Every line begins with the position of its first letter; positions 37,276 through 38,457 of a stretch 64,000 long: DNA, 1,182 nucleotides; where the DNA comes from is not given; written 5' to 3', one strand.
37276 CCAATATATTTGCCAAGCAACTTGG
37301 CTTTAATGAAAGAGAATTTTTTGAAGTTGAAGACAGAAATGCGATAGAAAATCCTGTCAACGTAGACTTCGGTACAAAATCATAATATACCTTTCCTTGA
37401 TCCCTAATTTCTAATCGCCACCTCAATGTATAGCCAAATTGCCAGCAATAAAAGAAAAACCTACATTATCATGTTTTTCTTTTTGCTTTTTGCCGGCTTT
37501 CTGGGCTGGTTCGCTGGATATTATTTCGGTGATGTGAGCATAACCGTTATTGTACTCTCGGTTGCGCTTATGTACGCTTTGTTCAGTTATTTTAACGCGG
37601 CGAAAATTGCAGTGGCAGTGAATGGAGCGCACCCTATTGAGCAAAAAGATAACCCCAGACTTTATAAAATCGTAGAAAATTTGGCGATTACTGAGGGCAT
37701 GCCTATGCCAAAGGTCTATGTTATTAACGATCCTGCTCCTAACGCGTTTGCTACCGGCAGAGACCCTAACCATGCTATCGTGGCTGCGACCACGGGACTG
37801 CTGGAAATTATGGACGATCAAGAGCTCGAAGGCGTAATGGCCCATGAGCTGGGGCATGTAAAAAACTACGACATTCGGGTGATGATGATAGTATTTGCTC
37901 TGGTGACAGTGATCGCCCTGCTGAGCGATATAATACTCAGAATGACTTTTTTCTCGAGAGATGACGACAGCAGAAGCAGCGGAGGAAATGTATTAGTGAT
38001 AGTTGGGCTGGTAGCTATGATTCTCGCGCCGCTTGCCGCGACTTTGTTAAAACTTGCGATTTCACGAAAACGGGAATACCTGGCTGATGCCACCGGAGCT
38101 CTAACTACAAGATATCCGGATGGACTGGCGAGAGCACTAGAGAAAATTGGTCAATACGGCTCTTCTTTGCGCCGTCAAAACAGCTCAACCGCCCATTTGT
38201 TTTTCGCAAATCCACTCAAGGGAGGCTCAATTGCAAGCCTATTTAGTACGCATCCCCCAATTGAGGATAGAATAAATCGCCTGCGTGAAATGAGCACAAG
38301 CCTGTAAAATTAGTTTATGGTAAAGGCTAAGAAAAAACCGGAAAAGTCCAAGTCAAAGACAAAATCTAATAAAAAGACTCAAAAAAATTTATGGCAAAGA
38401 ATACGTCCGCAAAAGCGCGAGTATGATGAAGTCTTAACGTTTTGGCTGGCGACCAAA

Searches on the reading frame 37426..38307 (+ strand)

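Call 76: search_protein_families(library=pfam, proteins=[window:37426-38307:+], max_evalue=0.001)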
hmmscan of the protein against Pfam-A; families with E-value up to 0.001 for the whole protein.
window:37426-38307:+ (293 aa): 2 families
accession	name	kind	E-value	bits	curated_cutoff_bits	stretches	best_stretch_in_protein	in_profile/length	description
PF01435.24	Peptidase_M48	-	2.5e-36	125.7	20.3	1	74-289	2-185/186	Peptidase family M48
PF05569.17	Peptidase_M56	-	7.4e-05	22.5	31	1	41-164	107-222/296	BlaR1 peptidase M56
